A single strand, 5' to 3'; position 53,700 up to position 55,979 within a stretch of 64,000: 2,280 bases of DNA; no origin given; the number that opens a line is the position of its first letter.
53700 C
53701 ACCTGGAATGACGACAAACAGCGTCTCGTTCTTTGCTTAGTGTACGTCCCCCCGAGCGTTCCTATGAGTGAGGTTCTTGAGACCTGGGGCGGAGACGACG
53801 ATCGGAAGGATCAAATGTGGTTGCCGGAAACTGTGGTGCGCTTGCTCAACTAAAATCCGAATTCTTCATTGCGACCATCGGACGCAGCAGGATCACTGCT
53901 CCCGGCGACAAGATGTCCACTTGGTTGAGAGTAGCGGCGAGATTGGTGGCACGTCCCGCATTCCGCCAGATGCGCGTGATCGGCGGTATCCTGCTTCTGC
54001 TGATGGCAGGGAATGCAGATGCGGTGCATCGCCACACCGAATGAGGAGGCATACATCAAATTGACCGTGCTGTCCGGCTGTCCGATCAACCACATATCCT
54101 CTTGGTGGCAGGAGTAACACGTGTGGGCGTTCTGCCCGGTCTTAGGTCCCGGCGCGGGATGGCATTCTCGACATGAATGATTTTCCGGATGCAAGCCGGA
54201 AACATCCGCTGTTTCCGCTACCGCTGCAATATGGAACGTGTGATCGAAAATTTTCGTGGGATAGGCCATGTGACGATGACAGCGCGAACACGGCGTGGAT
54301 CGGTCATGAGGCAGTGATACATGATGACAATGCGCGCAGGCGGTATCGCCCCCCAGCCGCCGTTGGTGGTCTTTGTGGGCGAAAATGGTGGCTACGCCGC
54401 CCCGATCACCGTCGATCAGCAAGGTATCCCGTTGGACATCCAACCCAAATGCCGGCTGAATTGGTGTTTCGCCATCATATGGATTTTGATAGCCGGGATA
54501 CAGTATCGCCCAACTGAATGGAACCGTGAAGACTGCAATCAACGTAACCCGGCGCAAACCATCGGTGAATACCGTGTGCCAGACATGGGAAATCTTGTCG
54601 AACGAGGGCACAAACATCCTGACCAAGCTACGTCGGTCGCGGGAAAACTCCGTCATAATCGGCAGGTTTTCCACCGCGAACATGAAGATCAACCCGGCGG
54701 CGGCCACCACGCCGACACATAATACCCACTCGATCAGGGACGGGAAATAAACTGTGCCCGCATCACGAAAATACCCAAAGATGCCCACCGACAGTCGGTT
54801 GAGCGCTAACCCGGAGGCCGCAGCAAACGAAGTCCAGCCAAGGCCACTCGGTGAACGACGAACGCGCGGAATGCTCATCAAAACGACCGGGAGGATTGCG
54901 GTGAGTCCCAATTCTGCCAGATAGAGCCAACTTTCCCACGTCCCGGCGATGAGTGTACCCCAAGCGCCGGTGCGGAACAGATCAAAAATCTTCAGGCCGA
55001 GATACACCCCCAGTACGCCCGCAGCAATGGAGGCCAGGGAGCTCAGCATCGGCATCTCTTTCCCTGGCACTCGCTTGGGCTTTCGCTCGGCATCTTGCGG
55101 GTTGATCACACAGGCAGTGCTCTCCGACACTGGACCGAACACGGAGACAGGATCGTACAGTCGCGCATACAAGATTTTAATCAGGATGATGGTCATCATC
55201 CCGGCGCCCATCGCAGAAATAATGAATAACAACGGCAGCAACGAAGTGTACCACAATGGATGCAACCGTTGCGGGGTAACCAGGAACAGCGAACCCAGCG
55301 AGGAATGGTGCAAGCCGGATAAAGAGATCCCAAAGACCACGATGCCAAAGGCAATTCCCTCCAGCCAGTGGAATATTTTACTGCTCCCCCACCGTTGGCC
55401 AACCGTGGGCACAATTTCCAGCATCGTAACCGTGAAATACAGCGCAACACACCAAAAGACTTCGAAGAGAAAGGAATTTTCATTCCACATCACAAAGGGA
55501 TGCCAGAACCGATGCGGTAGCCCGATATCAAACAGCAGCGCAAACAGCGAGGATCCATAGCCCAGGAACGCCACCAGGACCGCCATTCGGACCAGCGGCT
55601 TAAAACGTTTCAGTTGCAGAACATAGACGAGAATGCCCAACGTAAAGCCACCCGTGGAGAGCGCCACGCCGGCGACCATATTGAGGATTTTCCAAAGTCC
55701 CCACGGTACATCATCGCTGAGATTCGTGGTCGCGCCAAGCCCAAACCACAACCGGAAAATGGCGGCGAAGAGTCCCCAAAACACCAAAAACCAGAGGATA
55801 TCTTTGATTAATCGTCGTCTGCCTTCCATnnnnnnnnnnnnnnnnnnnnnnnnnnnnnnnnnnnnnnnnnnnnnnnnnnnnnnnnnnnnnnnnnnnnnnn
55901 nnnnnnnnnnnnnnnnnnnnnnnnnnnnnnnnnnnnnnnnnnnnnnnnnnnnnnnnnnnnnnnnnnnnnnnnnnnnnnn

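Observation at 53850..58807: DsrMKJOP/Hmc-like membrane redox complex with the cytochrome c module fused to the NrfD-like subunit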

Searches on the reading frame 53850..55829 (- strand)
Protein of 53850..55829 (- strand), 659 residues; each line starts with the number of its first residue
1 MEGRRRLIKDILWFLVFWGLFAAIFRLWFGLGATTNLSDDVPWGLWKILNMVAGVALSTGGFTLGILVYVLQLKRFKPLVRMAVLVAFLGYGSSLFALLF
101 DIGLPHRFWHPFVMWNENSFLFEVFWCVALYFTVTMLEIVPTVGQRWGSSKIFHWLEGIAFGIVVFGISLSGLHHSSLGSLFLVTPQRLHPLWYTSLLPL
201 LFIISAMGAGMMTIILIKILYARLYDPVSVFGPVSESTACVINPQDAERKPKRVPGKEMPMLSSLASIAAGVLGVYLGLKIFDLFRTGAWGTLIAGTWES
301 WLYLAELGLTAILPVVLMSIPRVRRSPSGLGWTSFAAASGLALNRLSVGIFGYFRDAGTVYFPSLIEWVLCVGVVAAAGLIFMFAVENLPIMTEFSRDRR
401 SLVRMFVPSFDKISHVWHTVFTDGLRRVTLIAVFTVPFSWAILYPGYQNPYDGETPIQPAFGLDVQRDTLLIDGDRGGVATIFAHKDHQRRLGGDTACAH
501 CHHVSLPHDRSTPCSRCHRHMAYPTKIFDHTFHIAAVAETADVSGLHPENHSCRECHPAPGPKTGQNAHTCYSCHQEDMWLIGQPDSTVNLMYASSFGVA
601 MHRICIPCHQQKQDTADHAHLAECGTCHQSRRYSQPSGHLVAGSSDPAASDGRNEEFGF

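Call 3: search_protein_families(library=pfam, proteins=[window:53850-55829:-], max_evalue=0.01)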
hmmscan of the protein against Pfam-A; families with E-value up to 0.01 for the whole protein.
window:53850-55829:- (659 aa): 3 families
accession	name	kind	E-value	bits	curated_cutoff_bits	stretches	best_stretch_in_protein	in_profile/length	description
PF03916.19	NrfD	-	5.7e-11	43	25.8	1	35-224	3-201/313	Polysulphide reductase, NrfD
PF02085.21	Cytochrom_CIII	-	2.9e-07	31.2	22.9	1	547-628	28-101/101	Class III cytochrome C family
PF14522.11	Cytochrome_C7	-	0.00064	19.9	24.8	0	510-576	12-67/67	Cytochrome c7 and related cytochrome c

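Call 4: search_protein_families(library=ncbifam, proteins=[window:53850-55829:-], max_evalue=0.01)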
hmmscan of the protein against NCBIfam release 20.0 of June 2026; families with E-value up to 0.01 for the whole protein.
window:53850-55829:- (659 aa): 4 families
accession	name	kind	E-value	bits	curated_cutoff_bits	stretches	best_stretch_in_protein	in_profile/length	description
NF045714.1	sulf_resp_HmcC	equivalog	5.6e-68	229.9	550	2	13-221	9-218/376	sulfate respiration complex protein HmcC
NF008133.1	PRK10881.1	equivalog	2.8e-61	208.1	450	2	11-220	18-229/377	Ni/Fe-hydrogenase cytochrome b subunit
NF041784.1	mnquin_red_QrcD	equivalog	4.9e-32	111.7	570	2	12-220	25-241/408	menaquinone reductase integral membrane subunit QrcD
NF045798.1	DsrP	equivalog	1.5e-08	34.5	350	1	11-223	18-211/346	sulfate reduction electron transfer complex DsrMKJOP subunit DsrP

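Call 6: find_homologous_proteins(query=window:53850-55829:-)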
Query window:53850-55829:- (659 aa): 887 proteins with E <= 0.001 among 8000 candidates; the best 120 are listed.
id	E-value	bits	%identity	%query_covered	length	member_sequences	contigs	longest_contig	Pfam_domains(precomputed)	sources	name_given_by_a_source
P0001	0.0e+0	1552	100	100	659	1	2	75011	PF03916.20,PF02085.22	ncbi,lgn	-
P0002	0.0e+0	1276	81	98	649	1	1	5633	PF03916.20,PF02085.22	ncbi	-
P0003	2.5e-277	940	64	97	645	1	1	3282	PF14537.12,PF03916.20,PF02085.22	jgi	jgi:Ni/Fe-hydrogenase subunit HybB-like protein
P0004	5.2e-277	939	63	97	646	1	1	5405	PF03916.20,PF02085.22,PF14522.12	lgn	-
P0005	7.8e-263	892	61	96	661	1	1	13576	PF03916.20,PF02085.22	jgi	-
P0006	1.8e-260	884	61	96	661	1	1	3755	PF03916.20,PF02085.22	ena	-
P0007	2.9e-259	880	60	96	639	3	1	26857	PF02085.22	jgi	-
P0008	3.7e-259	880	58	98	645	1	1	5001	PF03916.20,PF02085.22,PF14522.12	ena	-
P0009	1.6e-256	871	61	96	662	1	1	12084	PF02085.22,PF14522.12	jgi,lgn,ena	-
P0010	2.9e-256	870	59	96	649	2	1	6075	PF03916.20,PF02085.22,PF14522.12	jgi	jgi:Ni/Fe-hydrogenase subunit HybB-like protein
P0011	1.1e-254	865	60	96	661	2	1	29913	PF02085.22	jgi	-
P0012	1.1e-254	865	59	96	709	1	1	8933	PF03916.20,PF02085.22,PF14522.12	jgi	jgi:Ni/Fe-hydrogenase subunit HybB-like protein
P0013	2.8e-254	864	58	98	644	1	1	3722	PF03916.20,PF02085.22,PF14522.12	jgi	-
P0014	7.8e-254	862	60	96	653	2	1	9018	PF03916.20,PF02085.22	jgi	jgi:Ni/Fe-hydrogenase subunit HybB-like protein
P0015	6.7e-253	859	59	97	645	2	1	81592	PF03916.20,PF02085.22,PF14522.12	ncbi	-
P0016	1.2e-252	859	57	98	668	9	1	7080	PF03916.20,PF02085.22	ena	-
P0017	3.8e-251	854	58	97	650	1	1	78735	PF14537.12,PF03916.20,PF02085.22,PF14522.12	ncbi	-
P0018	6.1e-251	853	58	98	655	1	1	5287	PF03916.20,PF02085.22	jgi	jgi:Ni/Fe-hydrogenase subunit HybB-like protein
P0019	4.0e-250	850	58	96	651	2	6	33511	PF14537.12,PF03916.20,PF02085.22,PF14522.12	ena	-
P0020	4.1e-250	850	58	99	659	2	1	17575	PF14537.12,PF03916.20,PF02085.22,PF14522.12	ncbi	-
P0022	5.4e-249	846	57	98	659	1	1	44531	PF03916.20,PF02085.22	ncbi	ncbi:MAG: NrfD/PsrC family molybdoenzyme membrane anchor subunit [bacterium]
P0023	8.4e-249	846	60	96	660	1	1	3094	PF03916.20,PF02085.22,PF14522.12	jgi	jgi:Ni/Fe-hydrogenase subunit HybB-like protein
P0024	1.8e-248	845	58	100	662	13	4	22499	PF03916.20,PF02085.22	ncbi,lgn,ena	-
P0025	2.1e-248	844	56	99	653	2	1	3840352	PF03916.20,PF02085.22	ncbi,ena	-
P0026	1.0e-247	842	58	96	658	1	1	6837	PF03916.20,PF02085.22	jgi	jgi:Ni/Fe-hydrogenase subunit HybB-like protein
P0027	3.3e-247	840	58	98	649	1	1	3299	PF03916.20,PF02085.22,PF14522.12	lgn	-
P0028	5.1e-247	840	57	96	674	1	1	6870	PF03916.20,PF02085.22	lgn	-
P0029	8.7e-247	839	57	98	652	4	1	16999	PF03916.20,PF02085.22,PF14522.12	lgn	-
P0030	1.5e-246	838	57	99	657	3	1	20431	PF03916.20,PF02085.22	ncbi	-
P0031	1.8e-246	838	58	97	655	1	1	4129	PF03916.20,PF02085.22,PF14522.12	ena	-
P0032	2.5e-246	838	56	99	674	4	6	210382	PF03916.20,PF02085.22,PF14522.12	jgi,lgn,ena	-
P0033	4.0e-246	837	56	98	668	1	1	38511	PF03916.20,PF02085.22,PF14522.12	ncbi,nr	ncbi:MAG: polysulfide reductase NrfD [FCB group bacterium]|nr:polysulfide reductase NrfD [FCB group 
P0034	6.6e-246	836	57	98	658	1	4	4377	PF03916.20,PF02085.22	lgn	-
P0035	8.9e-246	836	57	96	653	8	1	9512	PF03916.20,PF02085.22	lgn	-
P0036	1.7e-245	835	57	96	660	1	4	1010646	PF03916.20,PF02085.22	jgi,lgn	jgi:Ni/Fe-hydrogenase subunit HybB-like protein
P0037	2.1e-245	835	56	97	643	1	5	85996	PF03916.20,PF02085.22,PF14522.12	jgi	jgi:Ni/Fe-hydrogenase subunit HybB-like protein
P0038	2.9e-245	834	55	100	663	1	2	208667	PF03916.20,PF02085.22,PF14522.12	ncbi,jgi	-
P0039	3.9e-245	834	59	95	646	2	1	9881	PF03916.20,PF02085.22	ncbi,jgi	-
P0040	9.9e-245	832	58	96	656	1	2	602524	PF03916.20,PF02085.22,PF14522.12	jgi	-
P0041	1.6e-244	832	58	96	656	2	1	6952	PF03916.20,PF02085.22,PF14522.12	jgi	-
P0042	1.9e-244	831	57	98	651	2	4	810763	PF03916.20,PF02085.22,PF14522.12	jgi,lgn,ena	-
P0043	2.6e-244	831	56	100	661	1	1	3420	PF03916.20,PF02085.22,PF14522.12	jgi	jgi:Ni/Fe-hydrogenase subunit HybB-like protein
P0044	7.3e-244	829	56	98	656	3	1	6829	PF03916.20,PF02085.22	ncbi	ncbi:MAG: polysulfide reductase NrfD [Candidatus Zixiibacteriota bacterium]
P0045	1.4e-243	828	56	98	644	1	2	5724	PF03916.20,PF02085.22,PF14522.12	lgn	-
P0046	9.9e-243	826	56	98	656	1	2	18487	PF03916.20,PF02085.22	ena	-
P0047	1.8e-242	825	56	96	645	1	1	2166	PF03916.20,PF02085.22,PF14522.12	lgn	-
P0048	5.3e-242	823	57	96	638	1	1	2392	PF03916.20,PF02085.22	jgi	jgi:Ni/Fe-hydrogenase subunit HybB-like protein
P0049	6.4e-242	823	56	96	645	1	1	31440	PF03916.20,PF02085.22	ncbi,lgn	ncbi:MAG: NrfD/PsrC family molybdoenzyme membrane anchor subunit [Candidatus Zixiibacteriota bacteri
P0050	6.7e-242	823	57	96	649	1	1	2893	PF03916.20,PF02085.22,PF14522.12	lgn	-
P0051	7.7e-242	823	58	96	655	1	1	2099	PF14537.12,PF03916.20,PF02085.22,PF14522.12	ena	-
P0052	1.3e-241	822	55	98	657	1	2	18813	PF03916.20,PF02085.22,PF14522.12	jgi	-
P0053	1.6e-241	822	56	98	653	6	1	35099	PF03916.20,PF02085.22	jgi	-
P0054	1.8e-241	822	58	96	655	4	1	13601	PF14537.12,PF03916.20,PF02085.22,PF14522.12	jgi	-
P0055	2.5e-241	821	56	98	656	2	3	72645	PF03916.20,PF02085.22,PF14522.12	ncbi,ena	-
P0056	4.3e-241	820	56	97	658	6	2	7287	PF14537.12,PF03916.20,PF02085.22,PF14522.12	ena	-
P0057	5.6e-241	820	57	96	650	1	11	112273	PF03916.20,PF02085.22,PF14522.12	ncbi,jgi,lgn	-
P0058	5.7e-241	820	54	96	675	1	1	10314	PF14537.12,PF03916.20,PF02085.22,PF14522.12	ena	-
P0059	9.6e-241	819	56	96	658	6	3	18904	PF14537.12,PF03916.20,PF02085.22,PF14522.12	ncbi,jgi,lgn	ncbi:MAG: polysulfide reductase NrfD [Gemmatimonadales bacterium]|jgi:Ni/Fe-hydrogenase subunit HybB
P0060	1.4e-240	819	58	97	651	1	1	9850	PF03916.20,PF02085.22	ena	-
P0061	1.8e-240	818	56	98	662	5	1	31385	PF03916.20,PF02085.22,PF14522.12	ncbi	-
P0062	2.0e-240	818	56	97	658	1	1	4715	PF03916.20,PF02085.22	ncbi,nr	ncbi:hypothetical protein GF420_09820 [candidate division GN15 bacterium]|nr:hypothetical protein [c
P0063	2.2e-240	818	57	96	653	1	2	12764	PF03916.20,PF02085.22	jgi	-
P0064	2.3e-240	818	57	95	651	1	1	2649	PF03916.20,PF02085.22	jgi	jgi:Ni/Fe-hydrogenase subunit HybB-like protein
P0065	2.5e-240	818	56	100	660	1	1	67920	PF03916.20,PF02085.22,PF14522.12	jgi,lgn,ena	-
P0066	2.8e-240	818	57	96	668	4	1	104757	PF14537.12,PF03916.20,PF02085.22,PF14522.12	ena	-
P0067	3.9e-240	817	57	98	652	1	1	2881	PF03916.20,PF02085.22,PF14522.12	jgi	jgi:Ni/Fe-hydrogenase subunit HybB-like protein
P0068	4.5e-240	817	57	97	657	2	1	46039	PF03916.20,PF02085.22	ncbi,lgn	-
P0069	5.6e-240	817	56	97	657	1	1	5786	PF03916.20,PF02085.22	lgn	-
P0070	6.5e-240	816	57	97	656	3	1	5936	PF03916.20,PF02085.22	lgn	-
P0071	9.3e-240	816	56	96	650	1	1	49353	PF03916.20,PF02085.22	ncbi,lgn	-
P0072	1.2e-239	816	56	97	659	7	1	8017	PF03916.20,PF02085.22,PF14522.12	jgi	jgi:Ni/Fe-hydrogenase subunit HybB-like protein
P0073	1.8e-239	815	56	98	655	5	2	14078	PF03916.20,PF02085.22,PF14522.12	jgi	jgi:Ni/Fe-hydrogenase subunit HybB-like protein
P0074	3.0e-239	814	55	98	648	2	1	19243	PF03916.20,PF02085.22,PF14522.12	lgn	-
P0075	3.7e-239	814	56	97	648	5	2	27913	PF03916.20,PF02085.22,PF14522.12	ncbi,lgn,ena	-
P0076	4.8e-239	814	56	97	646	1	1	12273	PF03916.20,PF02085.22,PF14522.12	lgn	-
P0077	1.1e-238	812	57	95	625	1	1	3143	PF14537.12,PF03916.20,PF02085.22,PF14522.12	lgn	-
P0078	1.3e-238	812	57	96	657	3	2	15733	PF03916.20,PF02085.22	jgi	jgi:Ni/Fe-hydrogenase subunit HybB-like protein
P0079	1.4e-238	812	56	98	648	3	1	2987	PF03916.20,PF02085.22,PF14522.12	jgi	jgi:Ni/Fe-hydrogenase subunit HybB-like protein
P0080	2.0e-238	811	56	98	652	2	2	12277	PF03916.20,PF02085.22,PF14522.12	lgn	-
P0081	3.6e-238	811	56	97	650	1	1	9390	PF03916.20,PF02085.22,PF14522.12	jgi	jgi:Ni/Fe-hydrogenase subunit HybB-like protein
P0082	1.0e-237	809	53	98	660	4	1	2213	PF03916.20,PF02085.22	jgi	jgi:Ni/Fe-hydrogenase subunit HybB-like protein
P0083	1.2e-237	809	55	96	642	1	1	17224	PF03916.20,PF02085.22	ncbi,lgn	-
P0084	1.5e-237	809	57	96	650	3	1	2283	PF03916.20,PF02085.22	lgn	-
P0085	1.6e-237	809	56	96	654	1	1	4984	PF14537.12,PF03916.20,PF02085.22,PF14522.12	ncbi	-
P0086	1.6e-237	808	55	98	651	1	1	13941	PF03916.20,PF02085.22,PF14522.12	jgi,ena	-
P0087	1.7e-237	808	56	95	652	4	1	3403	PF03916.20,PF02085.22,PF14522.12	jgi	-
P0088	2.5e-237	808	56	96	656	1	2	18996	PF03916.20,PF02085.22,PF14522.12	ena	-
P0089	2.6e-237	808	57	97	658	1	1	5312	PF03916.20,PF02085.22,PF14522.12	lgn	-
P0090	3.1e-237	808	55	96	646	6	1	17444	PF14537.12,PF03916.20,PF02085.22,PF14522.12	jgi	jgi:Ni/Fe-hydrogenase subunit HybB-like protein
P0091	3.2e-237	807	56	93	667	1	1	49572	PF14537.12,PF03916.20,PF02085.22,PF14522.12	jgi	-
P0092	3.4e-237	807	55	96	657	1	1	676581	PF14537.12,PF03916.20,PF02085.22,PF14522.12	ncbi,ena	-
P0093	3.4e-237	807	56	99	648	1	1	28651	PF03916.20,PF02085.22,PF14522.12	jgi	jgi:Ni/Fe-hydrogenase subunit HybB-like protein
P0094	8.5e-237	806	54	100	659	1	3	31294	PF14537.12,PF03916.20,PF02085.22,PF14522.12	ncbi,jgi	ncbi:MAG: polysulfide reductase NrfD [Gemmatimonadales bacterium]|jgi:Ni/Fe-hydrogenase subunit HybB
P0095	9.1e-237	806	55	99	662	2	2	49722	PF03916.20,PF02085.22,PF14522.12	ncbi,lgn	-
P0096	9.1e-237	806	56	98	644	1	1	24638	PF03916.20,PF02085.22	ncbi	ncbi:cytochrome c3 family protein [Acidobacteriota bacterium]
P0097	9.4e-237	806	55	98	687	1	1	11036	PF14537.12,PF03916.20,PF02085.22,PF14522.12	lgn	-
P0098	9.7e-237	806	55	99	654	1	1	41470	PF03916.20,PF02085.22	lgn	-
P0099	1.1e-236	806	55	96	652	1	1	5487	PF03916.20,PF02085.22,PF14522.12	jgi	-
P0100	1.5e-236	805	55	96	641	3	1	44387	PF03916.20,PF02085.22,PF14522.12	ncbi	ncbi:MAG: NrfD/PsrC family molybdoenzyme membrane anchor subunit [Candidatus Kapaibacterium sp.]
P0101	2.0e-236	805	55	98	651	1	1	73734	PF03916.20,PF02085.22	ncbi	-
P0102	2.2e-236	805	57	93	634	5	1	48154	PF03916.20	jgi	-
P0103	4.4e-236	804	53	100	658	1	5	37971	PF03916.20,PF02085.22,PF14522.12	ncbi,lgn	-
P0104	5.1e-236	804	57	96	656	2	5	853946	PF03916.20,PF02085.22,PF14522.12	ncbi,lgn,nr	ncbi:polysulfide reductase NrfD [bacterium]|nr:polysulfide reductase NrfD [bacterium]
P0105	8.5e-236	803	55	96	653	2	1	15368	PF03916.20,PF02085.22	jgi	-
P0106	1.1e-235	802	55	96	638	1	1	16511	PF03916.20,PF02085.22,PF14522.12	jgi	jgi:Ni/Fe-hydrogenase subunit HybB-like protein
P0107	1.4e-235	802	55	100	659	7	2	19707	PF03916.20,PF02085.22,PF14522.12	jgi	jgi:Ni/Fe-hydrogenase subunit HybB-like protein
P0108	1.6e-235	802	57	96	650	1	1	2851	PF03916.20,PF02085.22,PF14522.12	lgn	-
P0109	1.6e-235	802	55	96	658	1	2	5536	PF03916.20,PF02085.22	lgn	-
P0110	1.9e-235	802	56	96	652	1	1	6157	PF03916.20,PF02085.22,PF14522.12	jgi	jgi:Ni/Fe-hydrogenase subunit HybB-like protein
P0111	1.9e-235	802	55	96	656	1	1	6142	PF14537.12,PF03916.20,PF02085.22,PF14522.12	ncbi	-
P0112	2.6e-235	801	54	96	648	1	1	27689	PF14537.12,PF03916.20,PF02085.22,PF14522.12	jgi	jgi:Ni/Fe-hydrogenase subunit HybB-like protein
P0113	3.0e-235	801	56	96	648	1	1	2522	PF03916.20,PF02085.22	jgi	jgi:Ni/Fe-hydrogenase subunit HybB-like protein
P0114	4.0e-235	801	55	98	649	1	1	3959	PF03916.20,PF02085.22,PF14522.12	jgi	-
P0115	4.3e-235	800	57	96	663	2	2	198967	PF03916.20,PF02085.22,PF14522.12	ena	-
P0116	5.1e-235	800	55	98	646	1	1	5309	PF03916.20,PF02085.22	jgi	jgi:Ni/Fe-hydrogenase subunit HybB-like protein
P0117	7.9e-235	800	55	96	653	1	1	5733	PF03916.20,PF02085.22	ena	-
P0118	1.1e-234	799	56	97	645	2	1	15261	PF03916.20,PF02085.22,PF14522.12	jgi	-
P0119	1.3e-234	799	55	96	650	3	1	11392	PF14537.12,PF03916.20,PF02085.22,PF14522.12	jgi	jgi:Ni/Fe-hydrogenase subunit HybB-like protein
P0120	1.9e-234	798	56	97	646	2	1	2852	PF03916.20,PF02085.22,PF14522.12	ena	-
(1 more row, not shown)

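Call 8: list_cluster_members(proteins=[P0001, P0002, P0025, P0036, P0104, P0092, P0015, P0017, P0022, P0038])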
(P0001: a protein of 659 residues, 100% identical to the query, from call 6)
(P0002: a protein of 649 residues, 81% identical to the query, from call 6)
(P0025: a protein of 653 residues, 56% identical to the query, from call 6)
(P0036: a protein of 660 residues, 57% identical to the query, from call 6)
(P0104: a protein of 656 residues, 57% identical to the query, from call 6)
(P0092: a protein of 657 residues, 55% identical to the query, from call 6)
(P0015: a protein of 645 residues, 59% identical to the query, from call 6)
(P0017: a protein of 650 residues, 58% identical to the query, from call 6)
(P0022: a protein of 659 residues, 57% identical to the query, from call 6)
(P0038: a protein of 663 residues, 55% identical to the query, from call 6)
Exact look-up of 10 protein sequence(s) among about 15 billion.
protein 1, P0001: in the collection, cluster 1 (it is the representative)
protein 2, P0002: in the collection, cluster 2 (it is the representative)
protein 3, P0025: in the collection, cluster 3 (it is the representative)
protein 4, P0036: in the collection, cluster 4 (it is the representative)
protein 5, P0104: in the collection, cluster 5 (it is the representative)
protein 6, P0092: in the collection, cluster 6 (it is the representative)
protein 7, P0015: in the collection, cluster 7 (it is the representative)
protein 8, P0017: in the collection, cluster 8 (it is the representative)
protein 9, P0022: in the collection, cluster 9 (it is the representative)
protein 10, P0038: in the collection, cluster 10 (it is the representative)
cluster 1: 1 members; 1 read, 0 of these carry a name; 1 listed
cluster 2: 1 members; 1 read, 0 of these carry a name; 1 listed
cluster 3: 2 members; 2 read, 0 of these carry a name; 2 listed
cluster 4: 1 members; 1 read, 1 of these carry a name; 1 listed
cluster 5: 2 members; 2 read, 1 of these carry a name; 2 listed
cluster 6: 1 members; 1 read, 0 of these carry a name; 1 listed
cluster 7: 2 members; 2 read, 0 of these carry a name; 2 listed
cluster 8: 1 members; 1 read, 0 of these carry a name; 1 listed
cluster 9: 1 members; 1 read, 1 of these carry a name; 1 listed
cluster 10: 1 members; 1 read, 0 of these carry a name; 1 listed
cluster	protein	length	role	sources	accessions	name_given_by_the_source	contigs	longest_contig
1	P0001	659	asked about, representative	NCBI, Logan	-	-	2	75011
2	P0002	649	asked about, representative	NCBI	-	-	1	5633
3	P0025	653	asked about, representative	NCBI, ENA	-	-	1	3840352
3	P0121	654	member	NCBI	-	-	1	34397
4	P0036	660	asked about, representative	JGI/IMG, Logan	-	Ni/Fe-hydrogenase subunit HybB-like protein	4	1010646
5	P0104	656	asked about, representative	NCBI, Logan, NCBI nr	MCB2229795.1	polysulfide reductase NrfD [bacterium]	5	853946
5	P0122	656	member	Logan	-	-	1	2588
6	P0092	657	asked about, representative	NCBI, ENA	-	-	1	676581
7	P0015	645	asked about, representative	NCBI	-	-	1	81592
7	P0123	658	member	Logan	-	-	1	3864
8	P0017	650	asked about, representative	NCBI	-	-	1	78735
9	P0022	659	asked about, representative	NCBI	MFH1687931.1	MAG: NrfD/PsrC family molybdoenzyme membrane anchor subunit [bacterium]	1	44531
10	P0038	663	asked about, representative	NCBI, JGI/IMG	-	-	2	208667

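Call 9: find_encoding_contigs(protein=P0025, flank=10000, max_places=2)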
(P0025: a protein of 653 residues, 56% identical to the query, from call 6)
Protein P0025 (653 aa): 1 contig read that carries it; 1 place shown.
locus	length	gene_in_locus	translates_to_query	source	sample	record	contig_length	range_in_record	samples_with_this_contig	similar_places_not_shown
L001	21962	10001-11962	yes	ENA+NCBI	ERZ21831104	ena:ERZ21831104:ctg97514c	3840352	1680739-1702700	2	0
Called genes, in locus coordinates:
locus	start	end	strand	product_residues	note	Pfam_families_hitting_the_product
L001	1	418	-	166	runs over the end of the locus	-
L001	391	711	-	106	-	-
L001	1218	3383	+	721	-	-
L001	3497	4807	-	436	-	PF00989:PAS, PF08448:PAS_4, PF13188:PAS_8, PF13426:PAS_9, PF00158:Sigma54_activat, PF14532:Sigma54_activ_2, PF25601:AAA_lid_14, PF02954:HTH_8, +3 more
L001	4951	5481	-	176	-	-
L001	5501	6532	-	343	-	PF08901:DUF1847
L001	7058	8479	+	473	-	PF13183:Fer4_8, PF13534:Fer4_17 (weak), PF02754:CCG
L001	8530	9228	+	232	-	-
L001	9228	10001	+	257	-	PF13247:Fer4_11, PF12838:Fer4_7 (weak), PF00037:Fer4 (weak), PF12797:Fer4_2 (weak), PF12837:Fer4_6 (weak), PF13237:Fer4_10, PF13187:Fer4_9 (weak)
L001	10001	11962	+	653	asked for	PF03916:NrfD (weak), PF02085:Cytochrom_CIII (faint)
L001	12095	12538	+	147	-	PF00581:Rhodanese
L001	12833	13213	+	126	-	-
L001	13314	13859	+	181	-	PF01797:Y1_Tnp (weak)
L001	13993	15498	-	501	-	PF00578:AhpC-TSA, PF08534:Redoxin, PF00085:Thioredoxin (weak), PF13905:Thioredoxin_8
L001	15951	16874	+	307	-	PF00682:HMGL-like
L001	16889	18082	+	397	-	PF02515:CoA_transf_3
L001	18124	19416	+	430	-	PF00330:Aconitase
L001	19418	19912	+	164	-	PF00694:Aconitase_C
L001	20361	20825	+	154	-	PF01797:Y1_Tnp (weak)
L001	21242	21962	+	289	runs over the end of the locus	PF04055:Radical_SAM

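Call 13: search_protein_representatives(protein=window:53850-55829:-)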
Query: 659 residues. Proteins with E-value up to 0.001 (for the whole library): 2261; up to 1e-10: 1209; up to 1e-30: 338. The best 150 are listed.
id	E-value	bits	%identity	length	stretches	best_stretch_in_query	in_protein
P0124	3.8e-206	703.1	51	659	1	4-637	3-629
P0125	1.2e-171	589.0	49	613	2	259-630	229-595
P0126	5.1e-151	520.9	43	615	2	7-226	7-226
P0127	7.0e-148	510.5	52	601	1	184-631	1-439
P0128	3.7e-142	491.6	49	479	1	164-632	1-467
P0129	9.3e-130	450.6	41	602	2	5-226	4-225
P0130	1.7e-125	436.6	52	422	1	254-644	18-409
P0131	3.3e-118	412.5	43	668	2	6-225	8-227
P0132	5.0e-118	411.8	45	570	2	3-226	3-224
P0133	9.6e-117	407.6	41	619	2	255-630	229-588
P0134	7.1e-109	381.6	41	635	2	258-629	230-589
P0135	5.4e-103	362.2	40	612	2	262-630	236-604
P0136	4.6e-101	355.8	42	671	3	4-225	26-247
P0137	1.4e-98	347.6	38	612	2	6-224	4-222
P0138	1.3e-97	344.4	39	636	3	7-226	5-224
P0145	9.7e-92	325.0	51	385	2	4-226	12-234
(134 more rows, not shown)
